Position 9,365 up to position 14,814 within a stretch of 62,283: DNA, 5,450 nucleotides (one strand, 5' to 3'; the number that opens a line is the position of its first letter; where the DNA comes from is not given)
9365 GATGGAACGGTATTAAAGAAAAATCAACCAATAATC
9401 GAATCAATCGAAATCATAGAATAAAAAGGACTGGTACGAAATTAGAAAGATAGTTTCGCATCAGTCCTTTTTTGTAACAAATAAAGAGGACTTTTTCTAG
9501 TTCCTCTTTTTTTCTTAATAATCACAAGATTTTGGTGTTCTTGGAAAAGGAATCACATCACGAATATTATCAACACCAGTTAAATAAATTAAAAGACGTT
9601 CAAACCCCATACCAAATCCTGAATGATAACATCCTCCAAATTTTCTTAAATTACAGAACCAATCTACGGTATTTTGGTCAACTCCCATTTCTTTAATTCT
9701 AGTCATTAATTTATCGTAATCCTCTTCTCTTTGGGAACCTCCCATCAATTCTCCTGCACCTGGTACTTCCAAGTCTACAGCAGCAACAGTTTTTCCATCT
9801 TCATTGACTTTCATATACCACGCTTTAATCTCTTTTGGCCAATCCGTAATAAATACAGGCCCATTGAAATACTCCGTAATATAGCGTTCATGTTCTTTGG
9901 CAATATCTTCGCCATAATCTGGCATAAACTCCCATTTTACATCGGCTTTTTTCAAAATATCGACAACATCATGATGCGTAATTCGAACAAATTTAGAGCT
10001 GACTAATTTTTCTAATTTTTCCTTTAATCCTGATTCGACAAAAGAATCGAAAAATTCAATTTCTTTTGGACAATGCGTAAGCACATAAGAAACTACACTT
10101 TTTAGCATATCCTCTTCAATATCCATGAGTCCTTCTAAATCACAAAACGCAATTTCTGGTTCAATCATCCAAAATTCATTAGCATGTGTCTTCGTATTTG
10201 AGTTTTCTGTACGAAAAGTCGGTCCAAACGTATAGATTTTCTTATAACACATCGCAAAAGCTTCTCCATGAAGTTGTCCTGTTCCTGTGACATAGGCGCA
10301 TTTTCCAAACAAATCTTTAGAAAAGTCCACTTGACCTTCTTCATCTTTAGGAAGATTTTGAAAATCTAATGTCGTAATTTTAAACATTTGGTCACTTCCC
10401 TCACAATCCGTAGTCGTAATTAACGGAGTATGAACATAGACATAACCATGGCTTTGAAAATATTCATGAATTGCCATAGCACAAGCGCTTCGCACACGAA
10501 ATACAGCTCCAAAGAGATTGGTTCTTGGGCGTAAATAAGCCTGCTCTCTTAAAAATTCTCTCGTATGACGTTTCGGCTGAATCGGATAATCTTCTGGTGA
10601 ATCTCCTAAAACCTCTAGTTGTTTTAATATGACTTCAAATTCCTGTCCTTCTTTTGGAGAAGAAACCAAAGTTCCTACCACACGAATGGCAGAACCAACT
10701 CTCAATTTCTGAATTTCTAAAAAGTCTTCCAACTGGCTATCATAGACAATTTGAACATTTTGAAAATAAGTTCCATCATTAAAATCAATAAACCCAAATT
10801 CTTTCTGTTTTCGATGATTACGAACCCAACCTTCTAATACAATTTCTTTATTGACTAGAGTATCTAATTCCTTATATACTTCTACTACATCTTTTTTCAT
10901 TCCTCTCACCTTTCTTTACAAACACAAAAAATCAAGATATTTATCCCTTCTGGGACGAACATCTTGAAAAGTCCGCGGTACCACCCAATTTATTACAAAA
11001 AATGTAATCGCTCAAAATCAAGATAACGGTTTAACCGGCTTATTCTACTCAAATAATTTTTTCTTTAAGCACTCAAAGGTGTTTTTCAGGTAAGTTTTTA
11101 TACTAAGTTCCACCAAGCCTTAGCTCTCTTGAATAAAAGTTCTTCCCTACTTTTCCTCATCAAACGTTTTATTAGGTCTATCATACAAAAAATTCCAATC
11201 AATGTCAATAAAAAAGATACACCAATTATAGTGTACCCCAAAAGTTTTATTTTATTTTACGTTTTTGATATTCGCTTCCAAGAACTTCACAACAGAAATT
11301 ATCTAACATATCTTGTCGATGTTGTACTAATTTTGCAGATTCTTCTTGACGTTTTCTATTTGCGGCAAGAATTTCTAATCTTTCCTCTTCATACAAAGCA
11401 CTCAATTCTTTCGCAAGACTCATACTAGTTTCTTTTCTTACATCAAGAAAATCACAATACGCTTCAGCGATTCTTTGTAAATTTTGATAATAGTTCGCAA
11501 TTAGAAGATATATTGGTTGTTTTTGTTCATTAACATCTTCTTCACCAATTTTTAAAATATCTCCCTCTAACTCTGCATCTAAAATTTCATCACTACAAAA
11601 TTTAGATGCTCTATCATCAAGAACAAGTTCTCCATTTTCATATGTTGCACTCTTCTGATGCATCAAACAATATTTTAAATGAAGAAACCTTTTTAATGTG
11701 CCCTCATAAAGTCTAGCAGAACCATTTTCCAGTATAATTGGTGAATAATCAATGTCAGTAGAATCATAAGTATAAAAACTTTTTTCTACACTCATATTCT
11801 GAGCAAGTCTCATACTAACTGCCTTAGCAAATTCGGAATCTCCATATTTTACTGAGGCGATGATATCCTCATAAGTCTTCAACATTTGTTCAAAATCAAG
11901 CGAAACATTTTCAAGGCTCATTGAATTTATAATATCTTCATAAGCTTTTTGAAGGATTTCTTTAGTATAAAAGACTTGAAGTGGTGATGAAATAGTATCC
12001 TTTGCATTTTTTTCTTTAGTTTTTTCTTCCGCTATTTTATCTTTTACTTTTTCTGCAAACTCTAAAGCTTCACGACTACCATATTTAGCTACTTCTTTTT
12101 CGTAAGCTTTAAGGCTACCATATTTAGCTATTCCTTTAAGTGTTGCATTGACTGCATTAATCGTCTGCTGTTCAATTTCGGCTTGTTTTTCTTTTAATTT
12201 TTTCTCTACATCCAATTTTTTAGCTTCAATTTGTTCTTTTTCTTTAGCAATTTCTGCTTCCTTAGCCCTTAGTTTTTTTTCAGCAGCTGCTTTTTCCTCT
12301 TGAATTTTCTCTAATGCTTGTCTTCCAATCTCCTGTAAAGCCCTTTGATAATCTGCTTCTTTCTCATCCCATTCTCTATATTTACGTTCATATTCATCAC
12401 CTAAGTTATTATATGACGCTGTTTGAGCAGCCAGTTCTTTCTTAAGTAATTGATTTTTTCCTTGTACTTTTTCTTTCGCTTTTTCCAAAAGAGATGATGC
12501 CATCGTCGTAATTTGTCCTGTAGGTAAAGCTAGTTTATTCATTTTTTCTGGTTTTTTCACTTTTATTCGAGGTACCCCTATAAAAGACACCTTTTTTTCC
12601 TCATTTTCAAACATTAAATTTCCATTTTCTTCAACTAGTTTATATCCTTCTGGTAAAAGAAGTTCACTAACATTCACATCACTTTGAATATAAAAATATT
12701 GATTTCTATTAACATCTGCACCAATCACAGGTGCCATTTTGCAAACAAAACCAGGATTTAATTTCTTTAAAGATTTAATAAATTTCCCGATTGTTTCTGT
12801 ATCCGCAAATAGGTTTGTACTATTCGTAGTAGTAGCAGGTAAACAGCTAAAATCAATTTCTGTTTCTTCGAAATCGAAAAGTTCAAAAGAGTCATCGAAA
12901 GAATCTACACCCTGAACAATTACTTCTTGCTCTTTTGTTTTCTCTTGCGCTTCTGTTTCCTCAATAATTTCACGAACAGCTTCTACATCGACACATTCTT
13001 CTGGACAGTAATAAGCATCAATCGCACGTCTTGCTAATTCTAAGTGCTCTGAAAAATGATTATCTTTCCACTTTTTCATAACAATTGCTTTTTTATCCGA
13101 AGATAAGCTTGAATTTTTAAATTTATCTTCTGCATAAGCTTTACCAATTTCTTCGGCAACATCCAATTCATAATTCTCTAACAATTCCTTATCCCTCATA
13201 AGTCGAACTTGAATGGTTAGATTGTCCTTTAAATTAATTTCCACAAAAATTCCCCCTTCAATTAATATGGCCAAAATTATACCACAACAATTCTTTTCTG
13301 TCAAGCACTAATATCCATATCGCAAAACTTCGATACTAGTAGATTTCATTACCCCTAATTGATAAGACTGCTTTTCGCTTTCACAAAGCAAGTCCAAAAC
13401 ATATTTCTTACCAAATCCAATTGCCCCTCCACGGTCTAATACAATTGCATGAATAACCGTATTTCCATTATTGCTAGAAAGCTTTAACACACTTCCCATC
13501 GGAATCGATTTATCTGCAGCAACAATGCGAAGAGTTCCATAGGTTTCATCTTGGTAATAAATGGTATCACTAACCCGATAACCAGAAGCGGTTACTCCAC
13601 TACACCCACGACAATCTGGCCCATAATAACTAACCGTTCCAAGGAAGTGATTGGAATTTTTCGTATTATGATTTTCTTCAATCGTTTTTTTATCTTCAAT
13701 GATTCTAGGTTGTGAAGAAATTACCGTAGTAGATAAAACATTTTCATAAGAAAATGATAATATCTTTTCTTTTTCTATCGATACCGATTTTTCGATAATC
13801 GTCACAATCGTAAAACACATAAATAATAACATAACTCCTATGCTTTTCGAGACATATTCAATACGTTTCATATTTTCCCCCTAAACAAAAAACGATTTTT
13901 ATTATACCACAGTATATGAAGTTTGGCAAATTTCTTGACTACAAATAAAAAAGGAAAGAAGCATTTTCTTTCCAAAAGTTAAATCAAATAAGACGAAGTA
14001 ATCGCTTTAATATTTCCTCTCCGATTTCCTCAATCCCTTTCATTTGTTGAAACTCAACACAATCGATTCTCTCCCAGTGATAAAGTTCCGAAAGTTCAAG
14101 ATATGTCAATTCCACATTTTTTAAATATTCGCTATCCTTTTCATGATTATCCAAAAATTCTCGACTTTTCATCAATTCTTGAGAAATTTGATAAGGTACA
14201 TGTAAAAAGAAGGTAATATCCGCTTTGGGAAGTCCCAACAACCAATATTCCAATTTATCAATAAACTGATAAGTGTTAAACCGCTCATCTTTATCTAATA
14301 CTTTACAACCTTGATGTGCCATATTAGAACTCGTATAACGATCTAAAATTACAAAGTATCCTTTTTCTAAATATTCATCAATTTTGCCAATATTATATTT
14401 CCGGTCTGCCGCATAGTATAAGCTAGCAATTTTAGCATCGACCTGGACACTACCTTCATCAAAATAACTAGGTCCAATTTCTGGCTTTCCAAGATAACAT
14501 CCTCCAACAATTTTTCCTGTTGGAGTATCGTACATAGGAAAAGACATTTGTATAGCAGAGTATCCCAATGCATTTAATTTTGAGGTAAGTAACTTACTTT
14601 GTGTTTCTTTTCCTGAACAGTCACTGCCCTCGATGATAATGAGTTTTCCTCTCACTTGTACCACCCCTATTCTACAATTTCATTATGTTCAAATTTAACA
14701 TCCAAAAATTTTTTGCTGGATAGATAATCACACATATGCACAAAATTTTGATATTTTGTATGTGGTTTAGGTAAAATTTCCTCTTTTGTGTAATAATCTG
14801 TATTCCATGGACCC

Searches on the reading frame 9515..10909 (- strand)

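Call 62: search_protein_families(library=pfam, proteins=[window:9515-10909:-], max_evalue=0.00001)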
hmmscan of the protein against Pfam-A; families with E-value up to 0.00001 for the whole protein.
window:9515-10909:- (464 aa): 2 families
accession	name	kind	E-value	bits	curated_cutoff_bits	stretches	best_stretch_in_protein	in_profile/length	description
PF00152.25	tRNA-synt_2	-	9.4e-60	202.7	25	1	118-458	3-307/308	tRNA synthetases class II (D, K and N)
PF01336.31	tRNA_anti-codon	-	1.2e-11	44.8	27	1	24-101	2-75/75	OB-fold nucleic acid binding domain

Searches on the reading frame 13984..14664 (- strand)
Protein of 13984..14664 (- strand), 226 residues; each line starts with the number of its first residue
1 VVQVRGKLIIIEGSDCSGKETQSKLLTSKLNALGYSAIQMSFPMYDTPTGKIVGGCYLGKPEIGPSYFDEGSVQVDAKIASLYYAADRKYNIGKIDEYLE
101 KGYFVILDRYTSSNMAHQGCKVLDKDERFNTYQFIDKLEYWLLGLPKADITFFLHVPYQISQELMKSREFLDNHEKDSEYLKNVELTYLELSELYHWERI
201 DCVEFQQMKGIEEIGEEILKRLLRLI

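Call 62: search_protein_families(library=pfam, proteins=[window:13984-14664:-], max_evalue=0.00001)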
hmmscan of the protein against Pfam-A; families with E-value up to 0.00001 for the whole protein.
window:13984-14664:- (226 aa): 1 family
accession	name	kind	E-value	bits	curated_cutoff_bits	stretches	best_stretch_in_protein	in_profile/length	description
PF02223.23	Thymidylate_kin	-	5.7e-21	75.5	27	1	11-197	1-169/185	Thymidylate kinase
